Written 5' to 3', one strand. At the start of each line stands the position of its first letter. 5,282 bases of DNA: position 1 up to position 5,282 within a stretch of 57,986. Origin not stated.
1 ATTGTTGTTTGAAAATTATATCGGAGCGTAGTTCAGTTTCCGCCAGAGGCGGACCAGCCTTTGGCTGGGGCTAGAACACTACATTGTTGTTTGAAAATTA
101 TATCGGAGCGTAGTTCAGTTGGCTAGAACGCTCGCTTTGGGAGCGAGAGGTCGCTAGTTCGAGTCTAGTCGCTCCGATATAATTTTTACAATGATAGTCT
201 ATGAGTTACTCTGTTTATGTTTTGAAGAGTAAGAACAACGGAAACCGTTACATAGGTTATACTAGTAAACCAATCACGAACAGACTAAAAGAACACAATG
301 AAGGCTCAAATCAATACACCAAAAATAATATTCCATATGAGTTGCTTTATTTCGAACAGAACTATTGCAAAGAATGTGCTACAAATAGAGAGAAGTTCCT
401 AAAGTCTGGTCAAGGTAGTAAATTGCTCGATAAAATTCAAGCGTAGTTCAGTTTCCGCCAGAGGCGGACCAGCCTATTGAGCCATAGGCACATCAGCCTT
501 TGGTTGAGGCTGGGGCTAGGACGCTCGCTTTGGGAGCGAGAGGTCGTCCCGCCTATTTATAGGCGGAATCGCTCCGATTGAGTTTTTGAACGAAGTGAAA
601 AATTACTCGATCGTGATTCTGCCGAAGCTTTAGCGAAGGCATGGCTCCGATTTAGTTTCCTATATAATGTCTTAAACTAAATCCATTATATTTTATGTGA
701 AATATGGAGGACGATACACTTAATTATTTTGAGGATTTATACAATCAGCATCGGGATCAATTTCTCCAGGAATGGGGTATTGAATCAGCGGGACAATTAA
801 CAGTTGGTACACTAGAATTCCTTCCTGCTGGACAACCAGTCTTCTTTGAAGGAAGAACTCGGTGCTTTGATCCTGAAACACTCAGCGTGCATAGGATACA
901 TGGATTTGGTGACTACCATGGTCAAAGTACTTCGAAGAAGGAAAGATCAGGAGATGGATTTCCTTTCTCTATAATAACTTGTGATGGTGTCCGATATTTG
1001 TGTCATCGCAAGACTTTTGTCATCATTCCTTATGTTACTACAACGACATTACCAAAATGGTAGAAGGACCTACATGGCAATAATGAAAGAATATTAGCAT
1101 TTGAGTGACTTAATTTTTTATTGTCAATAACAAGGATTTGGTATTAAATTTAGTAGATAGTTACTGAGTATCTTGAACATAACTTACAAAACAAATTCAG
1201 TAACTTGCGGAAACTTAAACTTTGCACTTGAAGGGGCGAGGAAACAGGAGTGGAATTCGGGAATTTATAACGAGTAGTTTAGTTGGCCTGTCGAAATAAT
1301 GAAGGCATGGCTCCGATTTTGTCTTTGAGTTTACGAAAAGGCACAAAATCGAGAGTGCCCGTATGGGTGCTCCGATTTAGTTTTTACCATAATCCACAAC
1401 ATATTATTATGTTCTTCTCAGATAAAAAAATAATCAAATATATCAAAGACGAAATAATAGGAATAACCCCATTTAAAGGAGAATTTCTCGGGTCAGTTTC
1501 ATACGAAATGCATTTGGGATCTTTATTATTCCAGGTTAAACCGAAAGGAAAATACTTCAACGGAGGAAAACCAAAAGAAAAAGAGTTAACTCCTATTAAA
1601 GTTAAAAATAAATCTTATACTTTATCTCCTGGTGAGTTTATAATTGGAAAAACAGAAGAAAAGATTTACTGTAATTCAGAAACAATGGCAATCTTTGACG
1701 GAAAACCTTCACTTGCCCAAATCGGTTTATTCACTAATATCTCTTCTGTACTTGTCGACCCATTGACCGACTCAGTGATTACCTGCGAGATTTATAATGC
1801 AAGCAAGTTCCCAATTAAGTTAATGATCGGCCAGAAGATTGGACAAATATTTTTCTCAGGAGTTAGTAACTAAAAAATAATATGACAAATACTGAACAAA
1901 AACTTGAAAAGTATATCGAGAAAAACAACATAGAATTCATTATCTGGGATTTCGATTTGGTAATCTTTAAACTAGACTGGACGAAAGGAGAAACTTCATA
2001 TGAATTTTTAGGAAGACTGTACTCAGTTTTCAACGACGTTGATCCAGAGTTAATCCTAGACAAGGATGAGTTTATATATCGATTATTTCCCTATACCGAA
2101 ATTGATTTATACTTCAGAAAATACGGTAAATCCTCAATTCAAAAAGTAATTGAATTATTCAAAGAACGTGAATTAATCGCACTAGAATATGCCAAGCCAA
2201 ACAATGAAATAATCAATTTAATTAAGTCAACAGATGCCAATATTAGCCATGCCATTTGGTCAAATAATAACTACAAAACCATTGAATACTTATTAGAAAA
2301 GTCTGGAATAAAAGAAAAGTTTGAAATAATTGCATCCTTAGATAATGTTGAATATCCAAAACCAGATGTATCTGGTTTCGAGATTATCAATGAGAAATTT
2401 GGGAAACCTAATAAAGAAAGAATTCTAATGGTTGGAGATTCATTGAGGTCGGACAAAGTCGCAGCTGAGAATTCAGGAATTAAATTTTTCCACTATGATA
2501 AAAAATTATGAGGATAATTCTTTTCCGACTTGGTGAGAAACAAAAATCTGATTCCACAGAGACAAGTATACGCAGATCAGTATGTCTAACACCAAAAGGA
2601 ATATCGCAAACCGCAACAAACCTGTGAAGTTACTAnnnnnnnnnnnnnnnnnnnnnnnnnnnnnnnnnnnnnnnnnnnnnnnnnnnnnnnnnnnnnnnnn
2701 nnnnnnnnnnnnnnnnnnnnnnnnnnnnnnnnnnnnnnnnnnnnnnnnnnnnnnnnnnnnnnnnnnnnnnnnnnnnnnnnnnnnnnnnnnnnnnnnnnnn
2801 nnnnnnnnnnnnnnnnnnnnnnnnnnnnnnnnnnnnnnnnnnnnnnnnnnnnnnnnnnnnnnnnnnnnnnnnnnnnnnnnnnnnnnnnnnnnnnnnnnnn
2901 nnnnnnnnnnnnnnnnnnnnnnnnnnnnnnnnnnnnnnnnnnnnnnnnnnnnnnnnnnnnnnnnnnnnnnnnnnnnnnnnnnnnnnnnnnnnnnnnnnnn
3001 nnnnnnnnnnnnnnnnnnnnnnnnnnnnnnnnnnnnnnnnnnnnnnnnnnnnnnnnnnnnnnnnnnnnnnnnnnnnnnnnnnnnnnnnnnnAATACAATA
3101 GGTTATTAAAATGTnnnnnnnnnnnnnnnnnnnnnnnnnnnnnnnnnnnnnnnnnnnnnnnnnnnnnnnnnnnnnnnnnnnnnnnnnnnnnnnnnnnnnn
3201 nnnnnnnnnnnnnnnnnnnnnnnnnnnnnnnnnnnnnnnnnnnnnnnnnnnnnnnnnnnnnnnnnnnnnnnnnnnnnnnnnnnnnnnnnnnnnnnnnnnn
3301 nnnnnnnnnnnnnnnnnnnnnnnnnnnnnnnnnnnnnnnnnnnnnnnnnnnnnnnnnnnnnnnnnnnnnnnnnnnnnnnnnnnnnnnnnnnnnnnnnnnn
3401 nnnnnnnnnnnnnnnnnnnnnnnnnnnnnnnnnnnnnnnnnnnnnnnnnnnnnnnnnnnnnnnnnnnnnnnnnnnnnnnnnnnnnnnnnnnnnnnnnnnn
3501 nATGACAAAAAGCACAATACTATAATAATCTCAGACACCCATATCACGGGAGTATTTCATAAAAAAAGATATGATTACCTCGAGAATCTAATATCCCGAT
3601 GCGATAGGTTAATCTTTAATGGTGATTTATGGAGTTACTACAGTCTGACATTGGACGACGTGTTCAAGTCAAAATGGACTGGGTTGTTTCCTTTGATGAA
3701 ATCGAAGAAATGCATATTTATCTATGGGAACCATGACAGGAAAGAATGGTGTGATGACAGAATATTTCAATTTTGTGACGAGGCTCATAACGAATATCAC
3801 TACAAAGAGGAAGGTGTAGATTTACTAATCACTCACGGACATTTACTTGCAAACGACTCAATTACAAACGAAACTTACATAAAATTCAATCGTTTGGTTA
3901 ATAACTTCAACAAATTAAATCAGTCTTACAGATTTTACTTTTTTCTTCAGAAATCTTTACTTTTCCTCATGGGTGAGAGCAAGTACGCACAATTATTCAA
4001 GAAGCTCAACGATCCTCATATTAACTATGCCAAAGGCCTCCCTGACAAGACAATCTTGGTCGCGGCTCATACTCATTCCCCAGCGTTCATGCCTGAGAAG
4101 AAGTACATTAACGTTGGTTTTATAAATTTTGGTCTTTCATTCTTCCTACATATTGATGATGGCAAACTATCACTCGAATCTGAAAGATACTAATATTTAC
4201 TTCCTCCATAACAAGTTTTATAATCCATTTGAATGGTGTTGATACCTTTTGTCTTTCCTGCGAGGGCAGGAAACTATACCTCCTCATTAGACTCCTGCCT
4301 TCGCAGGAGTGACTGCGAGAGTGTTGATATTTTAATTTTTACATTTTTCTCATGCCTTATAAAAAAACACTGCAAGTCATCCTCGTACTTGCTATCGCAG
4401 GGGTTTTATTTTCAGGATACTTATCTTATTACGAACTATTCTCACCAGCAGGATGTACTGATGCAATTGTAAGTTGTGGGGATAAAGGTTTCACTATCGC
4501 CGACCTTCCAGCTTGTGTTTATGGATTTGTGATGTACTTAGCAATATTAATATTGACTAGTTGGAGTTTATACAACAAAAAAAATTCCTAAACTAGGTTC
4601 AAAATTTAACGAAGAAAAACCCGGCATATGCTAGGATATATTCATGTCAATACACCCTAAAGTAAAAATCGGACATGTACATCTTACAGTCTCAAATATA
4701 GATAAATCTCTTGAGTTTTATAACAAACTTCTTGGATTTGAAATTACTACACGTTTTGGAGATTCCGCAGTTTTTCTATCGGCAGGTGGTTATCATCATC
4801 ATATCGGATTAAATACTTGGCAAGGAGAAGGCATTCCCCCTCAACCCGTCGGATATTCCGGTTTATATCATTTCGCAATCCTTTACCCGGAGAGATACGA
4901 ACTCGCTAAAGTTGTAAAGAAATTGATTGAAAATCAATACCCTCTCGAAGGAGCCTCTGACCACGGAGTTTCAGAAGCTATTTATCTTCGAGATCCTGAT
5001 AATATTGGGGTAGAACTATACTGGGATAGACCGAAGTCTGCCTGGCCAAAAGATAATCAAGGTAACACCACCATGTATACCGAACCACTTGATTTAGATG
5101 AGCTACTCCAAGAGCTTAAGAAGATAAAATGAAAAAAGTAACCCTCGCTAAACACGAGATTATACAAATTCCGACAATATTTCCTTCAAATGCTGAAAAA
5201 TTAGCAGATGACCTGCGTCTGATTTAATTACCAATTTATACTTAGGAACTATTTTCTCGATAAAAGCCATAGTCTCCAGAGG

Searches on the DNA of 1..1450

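Call 72: search_rna_families(source=window, start=1, end=1450, threshold=evalue, max_evalue=10)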
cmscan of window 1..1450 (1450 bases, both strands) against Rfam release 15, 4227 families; matches with E-value up to 10: 5.
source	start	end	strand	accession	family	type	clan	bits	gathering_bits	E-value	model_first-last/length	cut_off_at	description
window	104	177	+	RF00005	tRNA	Gene; tRNA;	CL00001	66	29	8.7e-14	1-71/71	no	tRNA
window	148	274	-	RF02194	HPnc0260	Gene; antisense;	-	30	59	1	1-156/156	no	Bacterial antisense RNA HPnc0260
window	443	518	+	RF00780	MIR477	Gene; miRNA;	-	19.9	65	0.36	1-99/99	no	MIR477 microRNA precursor family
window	492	597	+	RF01528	CC3513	Gene; sRNA;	-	17.2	40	2.4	1-176/176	no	caulobacter sRNA CC3513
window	930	1067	+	RF00067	SNORD15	Gene; snRNA; snoRNA; CD-box;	CL00045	14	75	3.1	1-146/146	no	Small nucleolar RNA SNORD15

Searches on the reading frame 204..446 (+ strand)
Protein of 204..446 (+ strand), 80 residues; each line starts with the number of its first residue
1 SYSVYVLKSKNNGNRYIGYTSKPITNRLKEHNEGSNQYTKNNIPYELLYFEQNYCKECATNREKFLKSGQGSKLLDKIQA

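Call 19: find_homologous_proteins(query=window:204-446:+)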
Query window:204-446:+ (80 aa): 8 proteins with E <= 0.001 among 10 candidates.
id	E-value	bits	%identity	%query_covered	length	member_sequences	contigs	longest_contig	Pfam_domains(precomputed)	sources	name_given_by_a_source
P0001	6.0e-43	162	94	100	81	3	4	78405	PF01541.31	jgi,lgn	-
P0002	4.0e-40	153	91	98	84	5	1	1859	PF01541.31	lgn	-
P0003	1.1e-35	139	83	98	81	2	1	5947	PF01541.31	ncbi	-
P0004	3.7e-20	89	61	99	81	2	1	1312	PF01541.31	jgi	-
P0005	8.6e-18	82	56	94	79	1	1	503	PF01541.31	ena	-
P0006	1.4e-17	81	55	96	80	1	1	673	PF01541.31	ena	-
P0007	1.2e-14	72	57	96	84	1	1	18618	PF01541.31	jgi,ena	-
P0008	1.0e-10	60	44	96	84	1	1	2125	PF10544.16,PF01541.31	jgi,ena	-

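Call 20: find_encoding_contigs(protein=P0001, flank=2500, max_places=6)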
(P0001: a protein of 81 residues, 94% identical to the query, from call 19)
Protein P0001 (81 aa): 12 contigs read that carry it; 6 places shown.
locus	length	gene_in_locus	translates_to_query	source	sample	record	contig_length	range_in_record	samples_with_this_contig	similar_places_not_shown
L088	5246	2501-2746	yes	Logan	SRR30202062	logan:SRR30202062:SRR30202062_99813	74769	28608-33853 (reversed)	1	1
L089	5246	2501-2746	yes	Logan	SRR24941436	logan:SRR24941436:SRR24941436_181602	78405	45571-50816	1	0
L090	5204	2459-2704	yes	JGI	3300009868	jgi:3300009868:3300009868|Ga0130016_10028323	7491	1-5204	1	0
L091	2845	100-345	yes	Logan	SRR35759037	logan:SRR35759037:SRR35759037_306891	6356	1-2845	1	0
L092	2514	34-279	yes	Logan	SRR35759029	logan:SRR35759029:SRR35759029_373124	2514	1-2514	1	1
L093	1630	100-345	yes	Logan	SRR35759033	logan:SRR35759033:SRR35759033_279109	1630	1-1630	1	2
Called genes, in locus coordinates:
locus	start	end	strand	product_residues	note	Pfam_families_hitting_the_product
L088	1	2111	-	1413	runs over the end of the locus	PF10102:DUF2341, PF00041:fn3 (faint), PF25059:FN3_DSCAM-DSCAML_C (faint), PF16656:Pur_ac_phosph_N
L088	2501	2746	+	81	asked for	PF01541:GIY-YIG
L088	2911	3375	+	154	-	PF22769:DCD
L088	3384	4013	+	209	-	PF00702:Hydrolase, PF13419:HAD_2, PF13242:Hydrolase_like (weak)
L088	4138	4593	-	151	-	-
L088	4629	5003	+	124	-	-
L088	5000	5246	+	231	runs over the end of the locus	PF00149:Metallophos, PF12850:Metallophos_2 (weak)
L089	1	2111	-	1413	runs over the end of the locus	PF10102:DUF2341, PF00041:fn3 (faint), PF25059:FN3_DSCAM-DSCAML_C (faint), PF16656:Pur_ac_phosph_N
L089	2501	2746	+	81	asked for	PF01541:GIY-YIG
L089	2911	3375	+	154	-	PF22769:DCD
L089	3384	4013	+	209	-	PF00702:Hydrolase, PF13419:HAD_2, PF13242:Hydrolase_like (weak)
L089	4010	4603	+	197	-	PF00300:His_Phos_1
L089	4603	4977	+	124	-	-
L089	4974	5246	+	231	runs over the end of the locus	PF00149:Metallophos, PF12850:Metallophos_2 (weak)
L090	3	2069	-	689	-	?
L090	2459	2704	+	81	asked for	PF01541:GIY-YIG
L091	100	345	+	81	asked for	PF01541:GIY-YIG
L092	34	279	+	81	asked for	PF01541:GIY-YIG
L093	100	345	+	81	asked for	PF01541:GIY-YIG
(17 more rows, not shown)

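Call 21: find_encoding_contigs(protein=P0007, flank=2500, max_places=4)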
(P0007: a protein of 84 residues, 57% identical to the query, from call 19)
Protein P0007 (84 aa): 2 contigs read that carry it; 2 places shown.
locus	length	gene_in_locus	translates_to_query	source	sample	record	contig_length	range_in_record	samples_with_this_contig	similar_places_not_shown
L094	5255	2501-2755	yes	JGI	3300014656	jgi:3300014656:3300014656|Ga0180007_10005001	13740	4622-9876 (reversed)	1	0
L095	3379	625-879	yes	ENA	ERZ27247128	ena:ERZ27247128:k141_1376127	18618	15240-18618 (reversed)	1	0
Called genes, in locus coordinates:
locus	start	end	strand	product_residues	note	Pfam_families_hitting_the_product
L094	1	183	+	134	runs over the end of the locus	-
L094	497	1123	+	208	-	PF02163:Peptidase_M50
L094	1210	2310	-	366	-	PF00089:Trypsin, PF13365:Trypsin_2, PF13180:PDZ_2, PF17820:PDZ_6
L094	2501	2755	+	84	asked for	PF01541:GIY-YIG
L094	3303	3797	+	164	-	-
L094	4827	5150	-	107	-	PF02033:RBFA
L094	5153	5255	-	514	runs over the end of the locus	PF00009:GTP_EFTU, PF00071:Ras, PF01926:MMR_HSR1, PF02421:FeoB_N (weak), PF08477:Roc (weak), PF22042:EF-G_D2, PF11987:IF-2, PF14578:GTP_EFTU_D4 (weak), +2 more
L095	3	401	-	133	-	?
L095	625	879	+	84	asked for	PF01541:GIY-YIG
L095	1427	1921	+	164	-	-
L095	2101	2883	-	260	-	PF14528:LAGLIDADG_3 (faint)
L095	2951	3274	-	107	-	PF02033:RBFA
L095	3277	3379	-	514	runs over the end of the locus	PF00009:GTP_EFTU, PF00071:Ras, PF01926:MMR_HSR1, PF02421:FeoB_N (weak), PF08477:Roc (weak), PF22042:EF-G_D2, PF11987:IF-2, PF14578:GTP_EFTU_D4 (weak), +2 more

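Call 22: find_encoding_contigs(protein=P0003, flank=2500, max_places=4)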
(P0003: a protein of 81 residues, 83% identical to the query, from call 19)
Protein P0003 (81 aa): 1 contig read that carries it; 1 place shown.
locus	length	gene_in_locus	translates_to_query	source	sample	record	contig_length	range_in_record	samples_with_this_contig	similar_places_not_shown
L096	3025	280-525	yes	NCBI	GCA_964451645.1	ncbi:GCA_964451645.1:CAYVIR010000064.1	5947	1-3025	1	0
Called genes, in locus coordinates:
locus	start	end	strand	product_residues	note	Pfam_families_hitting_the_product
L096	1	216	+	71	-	?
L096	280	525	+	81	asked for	PF01541:GIY-YIG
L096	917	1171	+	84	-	-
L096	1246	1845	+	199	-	-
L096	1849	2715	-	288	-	PF00561:Abhydrolase_1, PF12146:Hydrolase_4 (weak), PF12697:Abhydrolase_6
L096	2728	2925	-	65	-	-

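Call 48: search_protein_families(library=pfam, proteins=[window:204-446:+], max_evalue=1)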
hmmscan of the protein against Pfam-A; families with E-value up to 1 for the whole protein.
window:204-446:+ (80 aa): 1 family
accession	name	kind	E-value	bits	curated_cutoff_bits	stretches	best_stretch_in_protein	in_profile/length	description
PF01541.30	GIY-YIG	-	1.9e-12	47.7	22.6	1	2-71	2-73/78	GIY-YIG catalytic domain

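Call 85: search_protein_families(library=phrogs, proteins=[window:204-446:+], max_evalue=0.01)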
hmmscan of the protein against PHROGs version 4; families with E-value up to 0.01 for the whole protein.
window:204-446:+ (80 aa): 0 families

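Call 86: search_protein_families(library=ncbifam, proteins=[window:204-446:+], max_evalue=0.01)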
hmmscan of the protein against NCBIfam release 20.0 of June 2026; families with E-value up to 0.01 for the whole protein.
window:204-446:+ (80 aa): 0 families

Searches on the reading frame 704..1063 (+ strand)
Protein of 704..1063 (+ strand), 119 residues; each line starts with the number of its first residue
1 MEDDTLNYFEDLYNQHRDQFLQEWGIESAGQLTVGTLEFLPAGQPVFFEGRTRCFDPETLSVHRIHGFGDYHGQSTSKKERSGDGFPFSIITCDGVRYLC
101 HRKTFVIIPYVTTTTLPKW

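Call 48: search_protein_families(library=pfam, proteins=[window:704-1063:+], max_evalue=1)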
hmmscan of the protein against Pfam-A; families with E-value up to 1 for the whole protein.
window:704-1063:+ (119 aa): 0 families

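Call 65: find_encoding_contigs(protein=window:704-1063:+, flank=2000, max_places=8)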
Protein window:704-1063:+ (119 aa): 3 contigs read that carry it; 3 places shown.
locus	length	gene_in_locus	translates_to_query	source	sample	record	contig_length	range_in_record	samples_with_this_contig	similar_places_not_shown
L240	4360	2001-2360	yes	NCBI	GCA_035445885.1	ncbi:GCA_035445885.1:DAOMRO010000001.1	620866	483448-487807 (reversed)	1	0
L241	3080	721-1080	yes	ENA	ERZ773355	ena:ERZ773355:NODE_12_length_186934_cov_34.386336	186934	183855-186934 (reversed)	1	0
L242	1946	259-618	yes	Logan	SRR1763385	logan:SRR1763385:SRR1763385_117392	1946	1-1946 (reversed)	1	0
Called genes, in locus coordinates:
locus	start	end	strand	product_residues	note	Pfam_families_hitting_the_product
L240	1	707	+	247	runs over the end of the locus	-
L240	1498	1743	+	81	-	PF01541:GIY-YIG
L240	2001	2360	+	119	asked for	-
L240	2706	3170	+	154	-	PF22769:DCD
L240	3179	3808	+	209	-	PF00702:Hydrolase, PF13419:HAD_2, PF13242:Hydrolase_like (weak)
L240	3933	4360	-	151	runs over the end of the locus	-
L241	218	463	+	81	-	PF01541:GIY-YIG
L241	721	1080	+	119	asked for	-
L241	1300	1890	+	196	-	PF22769:DCD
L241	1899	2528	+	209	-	PF00702:Hydrolase, PF13419:HAD_2, PF13242:Hydrolase_like (weak)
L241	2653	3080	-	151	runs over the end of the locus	-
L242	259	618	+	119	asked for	-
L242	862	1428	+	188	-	PF22769:DCD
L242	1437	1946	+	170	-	?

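Call 84: find_encoding_contigs(protein=window:704-1063:+, flank=10000, max_places=1)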
Protein window:704-1063:+ (119 aa): 3 contigs read that carry it; 1 place shown.
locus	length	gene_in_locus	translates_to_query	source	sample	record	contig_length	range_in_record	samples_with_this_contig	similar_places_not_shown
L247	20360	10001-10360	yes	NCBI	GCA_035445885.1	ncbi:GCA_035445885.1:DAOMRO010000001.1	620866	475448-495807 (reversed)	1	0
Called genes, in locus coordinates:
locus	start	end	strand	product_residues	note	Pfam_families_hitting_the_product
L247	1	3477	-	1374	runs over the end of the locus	PF00041:fn3 (faint), PF25059:FN3_DSCAM-DSCAML_C (faint), PF10102:DUF2341, PF16656:Pur_ac_phosph_N (weak), PF16655:PhoD_N (faint), PF16656:Pur_ac_phosph_N (weak)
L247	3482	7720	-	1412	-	PF10102:DUF2341, PF25059:FN3_DSCAM-DSCAML_C (faint), PF00041:fn3 (faint), PF16656:Pur_ac_phosph_N, PF28033:Fn3_ROS1 (faint)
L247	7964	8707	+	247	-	-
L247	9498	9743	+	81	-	PF01541:GIY-YIG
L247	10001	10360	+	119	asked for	-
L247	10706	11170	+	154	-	PF22769:DCD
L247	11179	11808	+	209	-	PF00702:Hydrolase, PF13419:HAD_2, PF13242:Hydrolase_like (weak)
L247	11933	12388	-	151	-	-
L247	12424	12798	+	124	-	-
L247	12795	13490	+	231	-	PF00149:Metallophos (weak), PF12850:Metallophos_2 (weak)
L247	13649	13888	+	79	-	-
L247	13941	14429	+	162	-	PF00903:Glyoxalase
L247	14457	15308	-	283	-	PF00326:Peptidase_S9 (faint), PF12146:Hydrolase_4 (weak), PF00561:Abhydrolase_1, PF12697:Abhydrolase_6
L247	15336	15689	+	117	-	-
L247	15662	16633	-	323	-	PF03372:Exo_endo_phos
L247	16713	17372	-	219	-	PF02683:DsbD_TM, PF13386:DsbD_2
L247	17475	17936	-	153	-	-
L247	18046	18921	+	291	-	PF00763:THF_DHG_CYH, PF02882:THF_DHG_CYH_C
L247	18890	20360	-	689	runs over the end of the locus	PF10060:DUF2298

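Call 85: search_protein_families(library=phrogs, proteins=[L247:7964-8707:+, window:704-1063:+], max_evalue=0.01)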
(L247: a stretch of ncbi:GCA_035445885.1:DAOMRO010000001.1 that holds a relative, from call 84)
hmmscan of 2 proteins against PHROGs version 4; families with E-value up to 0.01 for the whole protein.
L247:7964-8707:+ (247 aa): 0 families

window:704-1063:+ (119 aa): 0 families

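Call 86: search_protein_families(library=ncbifam, proteins=[L247:7964-8707:+, window:704-1063:+], max_evalue=0.01)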
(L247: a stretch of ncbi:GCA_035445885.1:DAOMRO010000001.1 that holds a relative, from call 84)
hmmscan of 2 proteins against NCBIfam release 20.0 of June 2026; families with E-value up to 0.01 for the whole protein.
L247:7964-8707:+ (247 aa): 0 families

window:704-1063:+ (119 aa): 0 families

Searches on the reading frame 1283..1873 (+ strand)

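Call 48: search_protein_families(library=pfam, proteins=[window:1283-1873:+], max_evalue=1)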
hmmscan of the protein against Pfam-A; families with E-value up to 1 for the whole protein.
window:1283-1873:+ (196 aa): 3 families
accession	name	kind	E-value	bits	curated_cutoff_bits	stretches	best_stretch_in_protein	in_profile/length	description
PF22769.1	DCD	-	7.3e-24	85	27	1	45-192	2-151/153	dCTP deaminase-like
PF00692.24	dUTPase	-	0.037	14.2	22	1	110-194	22-104/129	dUTPase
PF19640.4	DUF6143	-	0.064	13.6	27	1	105-186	16-95/182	Family of unknown function (DUF6143)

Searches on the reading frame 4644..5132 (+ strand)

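Call 73: search_protein_families(library=pfam, proteins=[window:4644-5132:+], max_evalue=0.001)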
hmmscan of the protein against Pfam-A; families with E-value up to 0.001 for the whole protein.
window:4644-5132:+ (162 aa): 3 families
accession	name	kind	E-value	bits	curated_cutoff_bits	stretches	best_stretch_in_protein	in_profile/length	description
PF00903.31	Glyoxalase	-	1.8e-14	54.6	20.6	1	8-125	1-121/121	Glyoxalase/Bleomycin resistance protein/Dioxygenase superfamily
PF22677.2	Ble-like_N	-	0.0002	21.5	24.5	1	10-44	3-38/41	Bleomycin resistance protein-like N-terminal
PF12681.13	Glyoxalase_2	-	0.00032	21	30.1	0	13-47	5-39/118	Glyoxalase-like domain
